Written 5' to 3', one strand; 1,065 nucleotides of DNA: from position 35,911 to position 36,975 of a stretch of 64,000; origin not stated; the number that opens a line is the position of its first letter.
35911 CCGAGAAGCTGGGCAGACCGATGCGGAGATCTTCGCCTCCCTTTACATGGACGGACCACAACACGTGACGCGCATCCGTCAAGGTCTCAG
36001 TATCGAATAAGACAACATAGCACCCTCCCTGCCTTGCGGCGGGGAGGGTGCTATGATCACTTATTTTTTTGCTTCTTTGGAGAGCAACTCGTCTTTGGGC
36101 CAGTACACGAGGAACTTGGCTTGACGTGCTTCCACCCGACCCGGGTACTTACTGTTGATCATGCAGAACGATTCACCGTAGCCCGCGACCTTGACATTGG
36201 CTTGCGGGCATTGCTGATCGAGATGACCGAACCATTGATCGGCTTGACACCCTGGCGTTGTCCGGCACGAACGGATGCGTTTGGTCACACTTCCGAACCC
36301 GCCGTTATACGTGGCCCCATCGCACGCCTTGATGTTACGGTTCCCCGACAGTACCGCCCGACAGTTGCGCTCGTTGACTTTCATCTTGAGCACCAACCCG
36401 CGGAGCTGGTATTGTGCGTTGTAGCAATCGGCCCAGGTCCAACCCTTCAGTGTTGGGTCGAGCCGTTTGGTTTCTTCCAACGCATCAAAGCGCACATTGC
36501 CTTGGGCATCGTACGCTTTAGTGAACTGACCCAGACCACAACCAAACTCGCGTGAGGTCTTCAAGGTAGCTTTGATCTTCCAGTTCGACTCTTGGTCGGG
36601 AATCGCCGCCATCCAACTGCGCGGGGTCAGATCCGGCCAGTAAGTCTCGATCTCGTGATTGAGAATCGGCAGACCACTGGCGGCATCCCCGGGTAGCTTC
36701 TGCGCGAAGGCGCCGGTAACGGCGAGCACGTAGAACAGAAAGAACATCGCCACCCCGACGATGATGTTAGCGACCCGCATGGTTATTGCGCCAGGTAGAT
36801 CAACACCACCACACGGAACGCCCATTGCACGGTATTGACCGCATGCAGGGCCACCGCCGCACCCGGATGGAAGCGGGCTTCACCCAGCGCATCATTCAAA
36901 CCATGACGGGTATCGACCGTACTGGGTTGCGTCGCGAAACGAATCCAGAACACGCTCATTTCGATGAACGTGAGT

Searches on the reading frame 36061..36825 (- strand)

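Call 25: search_protein_families(library=pfam, proteins=[window:36061-36825:-], max_evalue=0.01)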
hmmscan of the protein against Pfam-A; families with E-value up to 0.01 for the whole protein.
window:36061-36825:- (254 aa): 1 family
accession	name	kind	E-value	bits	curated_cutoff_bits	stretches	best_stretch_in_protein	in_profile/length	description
PF01464.25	SLT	-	0.0043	17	21.3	0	69-125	14-66/117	Transglycosylase SLT domain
